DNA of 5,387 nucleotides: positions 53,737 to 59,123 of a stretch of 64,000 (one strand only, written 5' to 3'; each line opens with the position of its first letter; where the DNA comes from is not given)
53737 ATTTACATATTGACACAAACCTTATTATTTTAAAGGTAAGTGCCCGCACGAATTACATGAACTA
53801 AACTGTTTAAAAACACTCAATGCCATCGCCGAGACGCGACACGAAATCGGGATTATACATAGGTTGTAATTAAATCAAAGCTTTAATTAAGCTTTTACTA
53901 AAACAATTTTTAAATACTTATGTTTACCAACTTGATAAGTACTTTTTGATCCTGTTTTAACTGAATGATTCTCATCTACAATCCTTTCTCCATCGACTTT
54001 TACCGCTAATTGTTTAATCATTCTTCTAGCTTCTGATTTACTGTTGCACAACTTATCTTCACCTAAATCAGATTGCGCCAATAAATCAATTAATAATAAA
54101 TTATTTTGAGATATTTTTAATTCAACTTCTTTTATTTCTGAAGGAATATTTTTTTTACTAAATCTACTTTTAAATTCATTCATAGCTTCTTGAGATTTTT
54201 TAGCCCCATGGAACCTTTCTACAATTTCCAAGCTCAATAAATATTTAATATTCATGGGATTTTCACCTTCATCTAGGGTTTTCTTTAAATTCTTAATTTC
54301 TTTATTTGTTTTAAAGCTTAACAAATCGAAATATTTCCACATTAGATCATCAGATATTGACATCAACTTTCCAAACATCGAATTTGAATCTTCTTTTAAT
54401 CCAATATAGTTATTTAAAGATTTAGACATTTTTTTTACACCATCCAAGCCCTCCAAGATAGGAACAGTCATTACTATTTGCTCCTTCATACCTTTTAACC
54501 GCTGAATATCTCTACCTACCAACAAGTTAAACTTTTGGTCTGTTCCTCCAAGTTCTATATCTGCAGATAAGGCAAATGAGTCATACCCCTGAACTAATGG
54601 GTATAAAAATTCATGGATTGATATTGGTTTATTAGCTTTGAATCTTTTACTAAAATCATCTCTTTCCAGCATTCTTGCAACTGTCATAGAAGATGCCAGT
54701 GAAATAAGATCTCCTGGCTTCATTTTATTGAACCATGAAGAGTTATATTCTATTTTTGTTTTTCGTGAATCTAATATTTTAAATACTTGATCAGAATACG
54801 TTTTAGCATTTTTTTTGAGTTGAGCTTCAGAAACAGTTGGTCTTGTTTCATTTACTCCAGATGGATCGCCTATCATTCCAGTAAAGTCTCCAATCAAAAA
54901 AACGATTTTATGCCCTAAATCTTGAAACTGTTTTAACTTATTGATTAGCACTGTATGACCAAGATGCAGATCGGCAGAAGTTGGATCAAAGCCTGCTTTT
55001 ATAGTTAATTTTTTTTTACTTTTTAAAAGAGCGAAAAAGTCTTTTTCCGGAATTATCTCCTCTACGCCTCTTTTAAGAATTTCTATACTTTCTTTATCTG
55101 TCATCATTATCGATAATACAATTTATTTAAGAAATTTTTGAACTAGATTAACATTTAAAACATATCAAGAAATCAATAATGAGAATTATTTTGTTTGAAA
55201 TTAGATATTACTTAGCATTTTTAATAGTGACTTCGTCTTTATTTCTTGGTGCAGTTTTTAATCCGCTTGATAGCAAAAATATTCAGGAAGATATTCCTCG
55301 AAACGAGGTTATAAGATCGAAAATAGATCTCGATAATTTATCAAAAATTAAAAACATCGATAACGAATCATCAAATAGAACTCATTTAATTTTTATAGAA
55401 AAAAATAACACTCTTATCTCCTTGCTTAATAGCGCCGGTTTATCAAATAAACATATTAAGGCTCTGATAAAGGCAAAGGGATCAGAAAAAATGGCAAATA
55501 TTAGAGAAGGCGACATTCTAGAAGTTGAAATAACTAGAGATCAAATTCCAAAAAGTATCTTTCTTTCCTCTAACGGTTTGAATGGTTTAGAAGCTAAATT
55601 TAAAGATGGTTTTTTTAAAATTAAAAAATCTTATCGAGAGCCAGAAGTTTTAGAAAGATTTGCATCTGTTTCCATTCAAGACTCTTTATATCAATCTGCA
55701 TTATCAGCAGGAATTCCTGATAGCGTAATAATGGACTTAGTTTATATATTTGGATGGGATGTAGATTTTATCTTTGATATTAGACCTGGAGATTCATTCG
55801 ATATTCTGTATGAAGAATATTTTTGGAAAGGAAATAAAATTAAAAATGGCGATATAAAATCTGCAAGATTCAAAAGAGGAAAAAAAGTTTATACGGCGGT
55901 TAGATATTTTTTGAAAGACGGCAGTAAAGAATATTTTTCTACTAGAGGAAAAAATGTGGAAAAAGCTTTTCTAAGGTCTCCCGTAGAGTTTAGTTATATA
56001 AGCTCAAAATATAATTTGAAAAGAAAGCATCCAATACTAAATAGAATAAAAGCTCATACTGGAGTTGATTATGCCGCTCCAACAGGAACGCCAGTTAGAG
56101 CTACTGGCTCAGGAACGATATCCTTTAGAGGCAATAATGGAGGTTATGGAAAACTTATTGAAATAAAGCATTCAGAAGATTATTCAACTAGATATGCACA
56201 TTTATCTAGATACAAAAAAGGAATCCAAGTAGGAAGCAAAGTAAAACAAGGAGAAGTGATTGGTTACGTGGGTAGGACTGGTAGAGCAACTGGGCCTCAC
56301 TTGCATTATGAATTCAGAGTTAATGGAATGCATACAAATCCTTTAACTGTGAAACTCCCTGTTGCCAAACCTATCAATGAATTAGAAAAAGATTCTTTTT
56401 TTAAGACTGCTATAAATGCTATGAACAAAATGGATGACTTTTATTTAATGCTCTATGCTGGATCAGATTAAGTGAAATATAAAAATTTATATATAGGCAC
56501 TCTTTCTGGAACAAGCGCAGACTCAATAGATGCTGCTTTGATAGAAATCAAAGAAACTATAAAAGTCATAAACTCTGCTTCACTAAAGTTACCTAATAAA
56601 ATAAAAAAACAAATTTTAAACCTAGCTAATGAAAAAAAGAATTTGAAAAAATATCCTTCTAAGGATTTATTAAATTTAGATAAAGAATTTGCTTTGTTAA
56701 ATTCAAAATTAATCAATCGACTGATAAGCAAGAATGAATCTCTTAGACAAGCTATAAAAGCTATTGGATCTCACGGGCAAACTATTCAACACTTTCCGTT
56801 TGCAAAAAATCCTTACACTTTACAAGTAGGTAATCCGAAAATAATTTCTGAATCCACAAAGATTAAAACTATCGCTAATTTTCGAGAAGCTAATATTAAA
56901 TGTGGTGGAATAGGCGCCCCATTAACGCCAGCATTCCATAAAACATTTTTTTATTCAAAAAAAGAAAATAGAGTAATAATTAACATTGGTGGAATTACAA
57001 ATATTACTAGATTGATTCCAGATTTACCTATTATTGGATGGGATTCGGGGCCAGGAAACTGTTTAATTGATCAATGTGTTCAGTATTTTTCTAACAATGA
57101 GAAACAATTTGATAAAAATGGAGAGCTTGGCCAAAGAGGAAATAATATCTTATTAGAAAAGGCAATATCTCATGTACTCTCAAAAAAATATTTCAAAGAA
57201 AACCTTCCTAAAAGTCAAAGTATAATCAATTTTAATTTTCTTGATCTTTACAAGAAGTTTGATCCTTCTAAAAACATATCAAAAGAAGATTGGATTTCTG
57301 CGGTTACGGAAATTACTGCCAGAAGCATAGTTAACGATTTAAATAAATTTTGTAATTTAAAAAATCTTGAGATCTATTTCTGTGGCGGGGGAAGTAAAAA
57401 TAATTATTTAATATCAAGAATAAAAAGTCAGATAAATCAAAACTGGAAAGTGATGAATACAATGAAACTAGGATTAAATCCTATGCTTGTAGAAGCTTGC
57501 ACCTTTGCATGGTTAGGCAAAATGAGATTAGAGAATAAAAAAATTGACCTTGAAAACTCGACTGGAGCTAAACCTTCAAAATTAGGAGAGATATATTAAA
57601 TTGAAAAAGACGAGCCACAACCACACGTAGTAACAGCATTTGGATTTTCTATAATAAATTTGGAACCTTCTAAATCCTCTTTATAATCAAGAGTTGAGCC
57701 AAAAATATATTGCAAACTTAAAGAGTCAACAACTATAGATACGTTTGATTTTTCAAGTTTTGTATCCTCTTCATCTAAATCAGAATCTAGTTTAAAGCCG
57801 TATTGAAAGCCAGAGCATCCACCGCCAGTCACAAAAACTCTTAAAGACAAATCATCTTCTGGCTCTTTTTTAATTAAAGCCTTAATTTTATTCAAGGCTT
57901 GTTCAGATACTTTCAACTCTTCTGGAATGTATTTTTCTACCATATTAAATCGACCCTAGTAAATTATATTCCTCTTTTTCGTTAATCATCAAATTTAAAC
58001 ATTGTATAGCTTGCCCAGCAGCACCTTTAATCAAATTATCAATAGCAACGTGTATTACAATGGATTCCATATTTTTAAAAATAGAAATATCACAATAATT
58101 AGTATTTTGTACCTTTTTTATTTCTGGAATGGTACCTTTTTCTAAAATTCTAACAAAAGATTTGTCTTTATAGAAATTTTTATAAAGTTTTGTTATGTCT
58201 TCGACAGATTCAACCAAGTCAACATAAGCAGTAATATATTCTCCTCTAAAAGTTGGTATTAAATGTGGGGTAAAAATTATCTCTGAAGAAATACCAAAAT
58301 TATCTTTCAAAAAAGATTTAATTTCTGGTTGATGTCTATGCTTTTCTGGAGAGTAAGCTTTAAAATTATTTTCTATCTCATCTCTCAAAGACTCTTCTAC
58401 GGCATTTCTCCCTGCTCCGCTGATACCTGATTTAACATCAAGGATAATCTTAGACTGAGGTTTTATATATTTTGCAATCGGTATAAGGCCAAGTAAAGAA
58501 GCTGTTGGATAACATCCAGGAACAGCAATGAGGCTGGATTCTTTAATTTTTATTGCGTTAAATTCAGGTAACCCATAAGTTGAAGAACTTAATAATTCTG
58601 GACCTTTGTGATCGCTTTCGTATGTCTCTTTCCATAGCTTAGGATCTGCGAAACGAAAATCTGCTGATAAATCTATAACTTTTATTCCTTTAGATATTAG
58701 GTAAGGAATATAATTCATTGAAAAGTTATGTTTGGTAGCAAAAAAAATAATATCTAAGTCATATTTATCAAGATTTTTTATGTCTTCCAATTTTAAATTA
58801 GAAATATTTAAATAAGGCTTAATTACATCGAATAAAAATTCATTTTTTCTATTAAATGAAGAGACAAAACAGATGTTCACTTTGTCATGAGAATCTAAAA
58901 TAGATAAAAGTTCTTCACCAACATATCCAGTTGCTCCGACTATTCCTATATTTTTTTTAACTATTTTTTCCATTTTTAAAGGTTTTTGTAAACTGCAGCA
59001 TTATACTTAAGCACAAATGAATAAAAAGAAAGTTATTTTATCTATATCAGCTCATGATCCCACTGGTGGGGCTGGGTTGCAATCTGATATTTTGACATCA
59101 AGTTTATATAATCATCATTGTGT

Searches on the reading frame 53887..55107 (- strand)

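Call 49: search_protein_families(library=pfam, proteins=[window:53887-55107:-], max_evalue=0.00001)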
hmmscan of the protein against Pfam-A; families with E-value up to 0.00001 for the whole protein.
window:53887-55107:- (406 aa): 3 families
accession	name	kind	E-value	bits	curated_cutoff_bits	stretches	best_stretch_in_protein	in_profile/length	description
PF00579.31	tRNA-synt_1b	-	2.4e-79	267.2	21.1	1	30-316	2-291/292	tRNA synthetases class I (W and Y)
PF22421.1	SYY_C-terminal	-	2.7e-06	27.6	27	1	331-388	13-65/83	Tyrosine--tRNA ligase SYY-like C-terminal domain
PF01479.30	S4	-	5.5e-06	26.5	22.8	0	353-386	12-45/48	S4 domain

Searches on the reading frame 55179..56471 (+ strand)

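Call 49: search_protein_families(library=pfam, proteins=[window:55179-56471:+], max_evalue=0.00001)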
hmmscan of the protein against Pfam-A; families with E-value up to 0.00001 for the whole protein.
window:55179-56471:+ (430 aa): 2 families
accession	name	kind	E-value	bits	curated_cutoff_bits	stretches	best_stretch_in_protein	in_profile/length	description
PF01551.29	Peptidase_M23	-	1.2e-34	118.8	28.7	1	292-388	2-96/96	Peptidase family M23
PF19425.4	Csd3_N2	-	1.2e-10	41.9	27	1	164-279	11-121/122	Csd3 second domain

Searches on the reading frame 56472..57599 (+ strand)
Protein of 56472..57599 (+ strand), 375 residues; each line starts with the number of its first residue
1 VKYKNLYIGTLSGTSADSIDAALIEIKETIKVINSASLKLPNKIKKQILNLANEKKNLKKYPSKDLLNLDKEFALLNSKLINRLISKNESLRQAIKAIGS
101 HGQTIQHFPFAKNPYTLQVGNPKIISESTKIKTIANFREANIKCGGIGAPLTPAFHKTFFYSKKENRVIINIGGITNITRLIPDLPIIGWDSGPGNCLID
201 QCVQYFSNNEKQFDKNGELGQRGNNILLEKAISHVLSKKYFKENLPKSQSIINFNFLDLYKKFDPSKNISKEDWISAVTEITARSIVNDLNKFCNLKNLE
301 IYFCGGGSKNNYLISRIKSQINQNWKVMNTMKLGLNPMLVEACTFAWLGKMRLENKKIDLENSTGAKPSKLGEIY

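Call 49: search_protein_families(library=pfam, proteins=[window:56472-57599:+], max_evalue=0.00001)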
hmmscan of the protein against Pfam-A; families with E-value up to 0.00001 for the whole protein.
window:56472-57599:+ (375 aa): 1 family
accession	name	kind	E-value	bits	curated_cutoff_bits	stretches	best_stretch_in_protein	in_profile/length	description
PF03702.20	AnmK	-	6e-89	299.1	24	1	6-375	2-365/367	Anhydro-N-acetylmuramic acid kinase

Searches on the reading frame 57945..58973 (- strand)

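Call 49: search_protein_families(library=pfam, proteins=[window:57945-58973:-], max_evalue=0.00001)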
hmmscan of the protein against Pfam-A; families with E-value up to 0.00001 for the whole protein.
window:57945-58973:- (342 aa): 3 families
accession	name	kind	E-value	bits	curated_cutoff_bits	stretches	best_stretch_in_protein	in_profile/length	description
PF22698.1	Semialdhyde_dhC_1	-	7.3e-48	163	27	1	154-313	1-165/165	Semialdehyde dehydrogenase, dimerisation domain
PF01118.30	Semialdhyde_dh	-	9.5e-28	97.5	26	1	8-145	1-120/121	Semialdehyde dehydrogenase, NAD binding domain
PF02774.23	Semialdhyde_dhC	-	4.4e-16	60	26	1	165-316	3-184/184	Semialdehyde dehydrogenase, dimerisation domain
